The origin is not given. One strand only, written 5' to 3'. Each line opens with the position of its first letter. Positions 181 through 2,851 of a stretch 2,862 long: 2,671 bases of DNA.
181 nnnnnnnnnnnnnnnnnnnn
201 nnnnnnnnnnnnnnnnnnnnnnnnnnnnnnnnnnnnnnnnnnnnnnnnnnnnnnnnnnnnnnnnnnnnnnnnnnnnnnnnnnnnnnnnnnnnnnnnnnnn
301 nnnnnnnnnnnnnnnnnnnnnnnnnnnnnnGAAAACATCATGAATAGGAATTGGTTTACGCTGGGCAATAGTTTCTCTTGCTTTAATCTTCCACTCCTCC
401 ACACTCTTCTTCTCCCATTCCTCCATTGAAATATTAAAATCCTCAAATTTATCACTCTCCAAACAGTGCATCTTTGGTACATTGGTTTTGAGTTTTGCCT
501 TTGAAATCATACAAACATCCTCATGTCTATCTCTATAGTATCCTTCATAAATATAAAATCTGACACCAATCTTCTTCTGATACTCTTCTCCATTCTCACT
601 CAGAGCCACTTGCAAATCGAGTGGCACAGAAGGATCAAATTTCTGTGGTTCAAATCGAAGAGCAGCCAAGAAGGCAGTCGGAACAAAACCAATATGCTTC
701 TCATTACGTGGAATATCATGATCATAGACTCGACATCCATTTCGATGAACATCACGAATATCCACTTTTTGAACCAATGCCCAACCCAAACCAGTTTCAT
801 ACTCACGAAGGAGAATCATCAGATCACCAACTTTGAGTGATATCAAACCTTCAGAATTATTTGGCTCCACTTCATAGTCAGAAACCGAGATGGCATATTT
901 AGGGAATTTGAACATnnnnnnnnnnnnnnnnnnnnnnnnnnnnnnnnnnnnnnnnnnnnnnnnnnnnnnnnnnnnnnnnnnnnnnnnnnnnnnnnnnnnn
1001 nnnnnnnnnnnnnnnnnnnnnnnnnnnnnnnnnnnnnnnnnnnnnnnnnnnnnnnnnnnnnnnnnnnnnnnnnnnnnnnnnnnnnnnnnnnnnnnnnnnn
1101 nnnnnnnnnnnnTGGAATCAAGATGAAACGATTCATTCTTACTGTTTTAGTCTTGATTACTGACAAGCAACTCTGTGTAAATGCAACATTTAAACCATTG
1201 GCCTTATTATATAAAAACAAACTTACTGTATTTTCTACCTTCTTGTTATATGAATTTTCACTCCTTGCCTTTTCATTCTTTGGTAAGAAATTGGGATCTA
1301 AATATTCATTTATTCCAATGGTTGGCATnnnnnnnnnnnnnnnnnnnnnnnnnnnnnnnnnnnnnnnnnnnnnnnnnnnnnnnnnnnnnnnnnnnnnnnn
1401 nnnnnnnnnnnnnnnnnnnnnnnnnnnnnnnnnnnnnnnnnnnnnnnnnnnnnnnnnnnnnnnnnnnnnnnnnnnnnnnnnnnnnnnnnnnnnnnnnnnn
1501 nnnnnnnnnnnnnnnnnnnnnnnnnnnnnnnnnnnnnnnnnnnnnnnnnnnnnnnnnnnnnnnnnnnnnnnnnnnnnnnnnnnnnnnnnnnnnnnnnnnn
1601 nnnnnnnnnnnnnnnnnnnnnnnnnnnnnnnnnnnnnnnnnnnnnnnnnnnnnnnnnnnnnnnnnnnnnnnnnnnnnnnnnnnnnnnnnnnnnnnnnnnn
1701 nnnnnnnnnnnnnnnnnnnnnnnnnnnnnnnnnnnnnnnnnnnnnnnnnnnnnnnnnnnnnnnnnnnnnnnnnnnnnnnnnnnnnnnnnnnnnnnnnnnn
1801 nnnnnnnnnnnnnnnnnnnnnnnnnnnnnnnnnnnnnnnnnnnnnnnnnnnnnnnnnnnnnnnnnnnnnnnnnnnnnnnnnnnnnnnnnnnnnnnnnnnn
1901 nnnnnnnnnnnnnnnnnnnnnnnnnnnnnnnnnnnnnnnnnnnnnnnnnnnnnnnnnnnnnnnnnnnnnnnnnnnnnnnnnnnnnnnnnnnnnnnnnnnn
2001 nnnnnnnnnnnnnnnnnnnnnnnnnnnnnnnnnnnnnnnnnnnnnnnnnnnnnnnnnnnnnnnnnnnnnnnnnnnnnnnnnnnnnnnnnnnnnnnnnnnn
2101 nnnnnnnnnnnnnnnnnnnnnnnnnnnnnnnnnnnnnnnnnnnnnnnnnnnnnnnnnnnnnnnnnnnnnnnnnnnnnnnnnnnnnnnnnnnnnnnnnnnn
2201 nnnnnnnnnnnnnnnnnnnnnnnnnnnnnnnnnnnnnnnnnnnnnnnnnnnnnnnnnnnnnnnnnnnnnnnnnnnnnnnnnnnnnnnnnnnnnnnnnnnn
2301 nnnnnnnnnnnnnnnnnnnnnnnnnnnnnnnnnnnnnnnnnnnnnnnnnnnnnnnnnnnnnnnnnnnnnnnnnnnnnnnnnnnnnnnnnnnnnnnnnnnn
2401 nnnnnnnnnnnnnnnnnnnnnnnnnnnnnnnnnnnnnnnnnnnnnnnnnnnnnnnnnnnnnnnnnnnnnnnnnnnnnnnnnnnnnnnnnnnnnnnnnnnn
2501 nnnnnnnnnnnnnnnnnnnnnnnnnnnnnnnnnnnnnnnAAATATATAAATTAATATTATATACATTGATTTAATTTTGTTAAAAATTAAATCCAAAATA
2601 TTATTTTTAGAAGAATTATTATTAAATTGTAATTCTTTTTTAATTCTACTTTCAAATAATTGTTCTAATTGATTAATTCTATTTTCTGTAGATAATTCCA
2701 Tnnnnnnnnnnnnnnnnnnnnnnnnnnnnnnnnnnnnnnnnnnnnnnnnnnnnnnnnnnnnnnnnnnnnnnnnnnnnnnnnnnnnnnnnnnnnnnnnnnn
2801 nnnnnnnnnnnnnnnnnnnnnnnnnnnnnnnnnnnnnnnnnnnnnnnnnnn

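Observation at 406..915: A ~170-aa SH3-like extension fused to the N-terminus of a long-chain acyl-CoA synthetase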

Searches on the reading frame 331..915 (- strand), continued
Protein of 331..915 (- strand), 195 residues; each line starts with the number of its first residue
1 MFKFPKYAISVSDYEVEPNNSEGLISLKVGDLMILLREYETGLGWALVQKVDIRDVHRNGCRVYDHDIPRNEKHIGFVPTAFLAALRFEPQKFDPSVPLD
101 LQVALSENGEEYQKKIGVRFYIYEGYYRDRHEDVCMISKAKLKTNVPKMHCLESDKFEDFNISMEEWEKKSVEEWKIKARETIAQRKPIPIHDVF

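Call 42: search_protein_families(library=ncbifam, proteins=[P0002], max_evalue=0.01)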
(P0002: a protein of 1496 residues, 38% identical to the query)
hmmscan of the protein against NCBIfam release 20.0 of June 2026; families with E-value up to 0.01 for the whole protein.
P0002 (1496 aa): 64 families (the best 25 are shown)
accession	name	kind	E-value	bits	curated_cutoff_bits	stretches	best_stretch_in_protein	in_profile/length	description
NF041592.1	carboxyl_red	equivalog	1.1e-123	414.1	1300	2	529-972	218-626/1160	carboxylic acid reductase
TIGR01746.1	Thioester-redct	subfamily_domain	4.9e-63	213.6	213.35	1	1084-1411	2-305/371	thioester reductase domain-containing protein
TIGR03443.1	alpha_am_amid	equivalog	1.7e-55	188.1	1030.1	1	860-1494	742-1360/1390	L-aminoadipate-semialdehyde dehydrogenase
NF038078.1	NRPS_MxcG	equivalog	1.6e-43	148.3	2300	1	1073-1491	1074-1440/1442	myxochelin non-ribosomal peptide synthetase MxcG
NF004837.0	PRK06187.1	subfamily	2.4e-28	98.7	476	1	536-843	164-445/531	long-chain-fatty-acid--CoA ligase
NF038343.1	ligase_FadD11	exception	4.1e-20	71.7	950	2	766-967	393-583/585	fatty acid--CoA ligase FadD11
NF006572.0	PRK09088.1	equivalog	3.8e-19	68.7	696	1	672-840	257-408/491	acyl-CoA synthetase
TIGR01923.1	menE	equivalog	1.3e-17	63.8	330.15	1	675-854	227-381/442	o-succinylbenzoate--CoA ligase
NF005539.0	PRK07201.1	equivalog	1.7e-17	63.4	549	1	1085-1344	4-238/657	SDR family oxidoreductase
NF005702.0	PRK07514.1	subfamily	2e-15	56.2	558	2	744-881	329-463/506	malonyl-CoA synthase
NF006386.0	PRK08633.1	equivalog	5.8e-15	54.1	1221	1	531-842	771-1063/1147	acyl-[ACP]--phospholipid O-acyltransferase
NF006182.0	PRK08316.1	subfamily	6.2e-15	54.7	663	1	766-874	366-473/523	fatty acyl-CoA synthetase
NF009232.0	PRK12582.1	subfamily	2e-14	52.8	777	1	540-968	218-616/624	acyl-CoA synthetase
NF009233.0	PRK12583.1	subfamily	9e-14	50.7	832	1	766-847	398-477/558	fatty acid CoA ligase family protein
NF005801.1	PRK07656.1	equivalog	1.2e-13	50.5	657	1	755-841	353-424/500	FadD3 family acyl-CoA ligase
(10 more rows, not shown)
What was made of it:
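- NCBIfam gives carboxyl_red 414 bits, Thioester-redct 213.6 bits (cut-off 213.35) and long-chain-fatty-acid-CoA ligase 98.7 bits (call 42). NCBIfam long-chain-fatty-acid-CoA ligase models also hit the homologue, at 98.7 bits (call 42).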

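Call 47: find_related_loci(query=A2, collection=metagenome_contigs, flank=6000)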
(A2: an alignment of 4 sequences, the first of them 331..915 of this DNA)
Query A2 (195 aa) in metagenome_contigs; peptide patterns used: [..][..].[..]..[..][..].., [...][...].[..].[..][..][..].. (x = any residue, [..] = any of these).
287 stretches matched a pattern, but none encodes a relative of the query by tblastn (E <= 1e-3).
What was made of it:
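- Tried and rejected: The scan of JGI metagenome contigs found no further relatives (call 47).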

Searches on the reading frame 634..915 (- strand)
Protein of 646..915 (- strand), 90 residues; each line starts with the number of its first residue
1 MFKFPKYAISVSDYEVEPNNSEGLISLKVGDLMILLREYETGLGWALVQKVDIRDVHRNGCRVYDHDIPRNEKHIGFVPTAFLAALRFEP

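Call 3: search_protein_families(library=pfam, proteins=[window:646-915:-], max_evalue=10)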
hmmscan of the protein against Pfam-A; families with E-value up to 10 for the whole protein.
window:646-915:- (90 aa): 0 families

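Call 38: search_solved_structures(query=A4, max_evalue=10, show_alignments=2)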
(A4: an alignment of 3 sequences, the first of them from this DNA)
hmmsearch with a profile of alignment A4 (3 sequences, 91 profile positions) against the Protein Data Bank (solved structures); distinct sequences matched with E-value up to 10: 28.
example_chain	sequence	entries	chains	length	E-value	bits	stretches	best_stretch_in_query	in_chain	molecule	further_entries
2lcs_A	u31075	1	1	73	0.0095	19.2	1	8-49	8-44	NAP1-binding protein 2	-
1yn8_A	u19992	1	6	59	0.011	19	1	10-49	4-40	NAP1-binding protein 2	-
2fei_A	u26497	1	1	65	0.02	18.1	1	18-43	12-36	CD2-associated protein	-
1nm7_A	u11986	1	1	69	0.055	16.8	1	4-38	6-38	Peroxisomal Membrane Protein PAS20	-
3u23_A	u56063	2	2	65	0.083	16.2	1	18-45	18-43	CD2-associated protein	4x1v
2v1r_A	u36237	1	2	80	0.15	15.4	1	7-38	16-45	PEROXISOMAL MEMBRANE PROTEIN PAS20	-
7nzd_AAA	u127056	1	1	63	0.19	15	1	18-43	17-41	E3 ubiquitin-protein ligase SH3RF1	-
1jqq_A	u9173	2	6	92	0.21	14.9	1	7-38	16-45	PEROXISOMAL MEMBRANE PROTEIN PAS20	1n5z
2j05_A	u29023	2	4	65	0.31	14.3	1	22-48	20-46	RAS GTPASE-ACTIVATING PROTEIN 1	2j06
2m51_A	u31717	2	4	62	0.31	14.3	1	22-48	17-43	Ras GTPase-activating protein 1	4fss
7tpb_A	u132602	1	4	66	0.35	14.2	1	22-48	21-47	Ras GTPase-activating protein 1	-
2krn_A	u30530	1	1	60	0.36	14.1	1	16-45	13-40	CD2-associated protein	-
2gqi_A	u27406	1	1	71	0.45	13.8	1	22-48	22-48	Ras GTPase-activating protein 1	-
3c3v_A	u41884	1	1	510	0.46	13.8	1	45-85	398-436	Arachin Arah3 isoform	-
6bnz_A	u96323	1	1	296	0.47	13.8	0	24-57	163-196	Lactoylglutathione lyase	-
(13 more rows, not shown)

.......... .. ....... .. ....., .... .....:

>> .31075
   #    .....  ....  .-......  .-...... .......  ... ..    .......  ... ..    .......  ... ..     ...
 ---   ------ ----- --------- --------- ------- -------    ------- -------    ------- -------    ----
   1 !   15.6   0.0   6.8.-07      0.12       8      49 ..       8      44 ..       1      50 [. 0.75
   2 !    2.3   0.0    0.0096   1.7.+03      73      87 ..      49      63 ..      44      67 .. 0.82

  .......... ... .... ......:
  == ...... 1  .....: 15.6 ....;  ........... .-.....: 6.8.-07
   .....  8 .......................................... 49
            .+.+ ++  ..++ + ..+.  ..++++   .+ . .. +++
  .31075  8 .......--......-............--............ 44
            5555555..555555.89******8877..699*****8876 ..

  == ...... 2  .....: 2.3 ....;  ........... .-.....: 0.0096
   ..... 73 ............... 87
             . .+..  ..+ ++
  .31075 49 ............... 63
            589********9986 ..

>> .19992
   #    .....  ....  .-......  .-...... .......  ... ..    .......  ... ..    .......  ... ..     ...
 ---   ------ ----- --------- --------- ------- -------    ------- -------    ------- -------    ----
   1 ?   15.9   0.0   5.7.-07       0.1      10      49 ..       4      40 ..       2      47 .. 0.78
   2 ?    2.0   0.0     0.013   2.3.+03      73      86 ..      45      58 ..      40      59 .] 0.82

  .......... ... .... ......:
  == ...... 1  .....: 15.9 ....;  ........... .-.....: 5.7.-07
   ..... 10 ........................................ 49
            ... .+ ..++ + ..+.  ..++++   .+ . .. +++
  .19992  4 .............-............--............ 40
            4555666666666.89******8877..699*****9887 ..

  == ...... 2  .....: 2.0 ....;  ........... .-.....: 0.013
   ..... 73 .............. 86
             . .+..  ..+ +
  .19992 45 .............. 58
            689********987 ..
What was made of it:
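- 700..768 (-): Conserved 22-23 aa insertion in the SH3 distal loop, aa 50-72 (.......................). It includes the family-invariant G60, Y64 and D65, and also C61 and R62 in three of four sequences. HMM alignments to SH3 split around it (call 38).
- On SH3 domain (Pfam clan SH3; SH3_1 PF00018, SH3_2 PF07653, SH3_9 PF14604): With the 3-sequence family profile against PDB sequences, 22 of the 28 hits at E<=10 are SH3 domains, including all of the top 13; the best is E=0.0095 (call 38).
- Checked: So the roughly 170-190 aa extension is real, and the proposed 23-aa insertion (aa 50-72) sits exactly where profile alignments to SH3 domains break into two pieces, 8-49 and 73-87 (call 38).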

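Call 43: predict_structure(alignment_id=A6)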
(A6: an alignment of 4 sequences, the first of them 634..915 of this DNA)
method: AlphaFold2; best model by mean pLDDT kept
length: 94 residues; sequences in the alignment: 4
mean_pLDDT: 69.1   pTM: 0.61
mean pLDDT of the five models: 69.1, 65.1, 62.6, 57.7, 55.2
residues with pLDDT >= 90: 2; 70-90: 50; 50-70: 23; < 50: 19
segments of 3 or more residues with pLDDT < 50: 61-72, 90-94
pLDDT, mean of each block of 10 residues (from residue 1): 69 82 80 81 78 59 38 72 74 42
secondary structure, 60 per line:
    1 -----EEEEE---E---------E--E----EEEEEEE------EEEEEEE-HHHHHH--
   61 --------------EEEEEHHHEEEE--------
elements in order: E6-10 E32-38 E45-51 H53-58 E75-79 E83-86
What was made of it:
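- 652..903 (-): Divergent canonical SH3 domain, aa ~5-88. Predicted strands are 6-10, ~24-27, 32-38, 45-51, 75-79 and 83-86. AF2 gives pLDDT 69 and pTM 0.61 (call 43).
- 700..768 (-): It is modelled with low confidence, with a short helix at 53-58 (call 43).
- On SH3 domain (Pfam clan SH3; SH3_1 PF00018, SH3_2 PF07653, SH3_9 PF14604): AF2 model of aa 1-94 has pLDDT 69 and pTM 0.61 (call 43).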

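Call 45: fold_search(model_id=the predicted structure, library=pdb)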
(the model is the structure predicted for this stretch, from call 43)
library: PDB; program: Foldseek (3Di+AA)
matches with E <= 10: 683; with E <= 0.001: 0
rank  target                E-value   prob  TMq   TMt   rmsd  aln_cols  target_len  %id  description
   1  1n5z_A                4.8e-03  1.00  0.50  0.64   5.8        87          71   24  Complex structure of Pex13p SH3 domain with a peptide of Pex14p (released 2002-12-11)
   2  8dgq_A                5.7e-03  1.00  0.55  0.20   3.1        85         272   18  Crystal structure of p120RasGAP SH2-SH3-SH2 in complex with p190RhoGAP doubly phosphorylated peptide (released 2022-11-02)
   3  7oj9_MODEL_1_A        5.7e-03  1.00  0.54  0.73   3.2        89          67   17  NMR solution structure of SNX9 SH3 - EEEV nsP3 peptide complex (released 2022-04-13)
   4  1jqq_B                7.2e-03  1.00  0.52  0.60   6.0        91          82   22  Crystal structure of Pex13p(301-386) SH3 domain (released 2002-12-06)
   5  4j9f_A                7.6e-03  1.00  0.55  0.79   2.7        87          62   14  Crystal structure of the Abl-SH3 domain complexed with the high affinity peptide P0 (released 2014-01-29)
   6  2v1r_A                7.6e-03  1.00  0.49  0.67   5.8        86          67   24  Yeast Pex13 SH3 domain complexed with a peptide from Pex14 at 2.1 A resolution (released 2008-06-03)
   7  3egu                  8.0e-03  1.00  0.52  0.81   2.5        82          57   15  Crystal structure of the N114A mutant of ABL-SH3 domain (released 2009-09-15)
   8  1jqq_A                8.5e-03  1.00  0.52  0.61   5.7        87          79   23  Crystal structure of Pex13p(301-386) SH3 domain (released 2002-12-06)
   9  1ue9_MODEL_1_A        8.5e-03  1.00  0.56  0.64   4.4        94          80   14  Solution structure of the fourth SH3 domain of human intersectin 2 (KIAA1256) (released 2003-11-09)
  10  6gbu_D                9.0e-03  1.00  0.56  0.79   2.8        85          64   18  Crystal structure of the second SH3 domain of FCHSD2 (SH3-2) in complex with the fourth SH3 domain of ITSN1 (SH3d) (released 2018-06-13)
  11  8dgq_B                9.0e-03  1.00  0.55  0.21   3.1        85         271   18  Crystal structure of p120RasGAP SH2-SH3-SH2 in complex with p190RhoGAP doubly phosphorylated peptide (released 2022-11-02)
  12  4xi2                  9.5e-03  1.00  0.51  0.13   8.2        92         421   16  Crystal Structure of an auto-inhibited form of Bruton's Tryrosine Kinase (released 2015-02-25)
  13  7pvq_A                1.0e-02  1.00  0.54  0.83   2.2        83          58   17  Crystal structure of the Abl SH3 domain V73E-A74S-S75R-G76T-D77E-G92N-Y93N-N94T-H95E mutant in the space group P21221 (released 2022-09-14)
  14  9hdb_B                1.1e-02  1.00  0.58  0.82   2.0        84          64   21  Sla1 SH3_3 domain (residues 355-414) (released 2025-05-21)
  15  5np2_B                1.1e-02  1.00  0.53  0.78   2.5        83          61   12  Abl1 SH3 pTyr89/134 (released 2018-05-16)
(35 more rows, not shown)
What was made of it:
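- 652..903 (-): In Foldseek the top 50 are all SH3 (call 45).
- On SH3 domain (Pfam clan SH3; SH3_1 PF00018, SH3_2 PF07653, SH3_9 PF14604): Foldseek top 50 are all SH3, probability 1.0, TM-score normalised to target up to 0.83 (call 45).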

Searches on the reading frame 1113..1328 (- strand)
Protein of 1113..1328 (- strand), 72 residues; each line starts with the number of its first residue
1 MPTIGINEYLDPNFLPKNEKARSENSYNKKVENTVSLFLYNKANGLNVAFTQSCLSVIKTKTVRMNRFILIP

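Call 53: search_protein_families(library=pfam, proteins=[window:1113-1328:-], max_evalue=1)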
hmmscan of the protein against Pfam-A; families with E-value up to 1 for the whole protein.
window:1113-1328:- (72 aa): 1 family
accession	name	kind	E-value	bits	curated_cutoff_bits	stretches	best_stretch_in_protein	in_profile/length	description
PF19122.5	DUF5806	-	0.13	12.5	33.5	1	19-62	68-108/148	Family of unknown function (DUF5806)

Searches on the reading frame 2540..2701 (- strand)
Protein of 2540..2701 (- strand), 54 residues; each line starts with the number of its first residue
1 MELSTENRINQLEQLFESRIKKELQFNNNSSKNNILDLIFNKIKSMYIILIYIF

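Call 53: search_protein_families(library=pfam, proteins=[window:2540-2701:-], max_evalue=1)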
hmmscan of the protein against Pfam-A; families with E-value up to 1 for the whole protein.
window:2540-2701:- (54 aa): 3 families
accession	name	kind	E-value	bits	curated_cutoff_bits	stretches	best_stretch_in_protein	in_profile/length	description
PF17235.7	STD1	-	0.054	13.6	25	1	7-49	56-96/208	STD1/MTH1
PF21118.2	DosC_2nd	-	0.076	13.7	31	1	6-54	60-108/110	DosC CZB-like middle domain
PF10537.14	WAC_Acf1_DNA_bd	-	0.083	13.8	25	1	2-48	49-96/101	ATP-utilising chromatin assembly and remodelling N-terminal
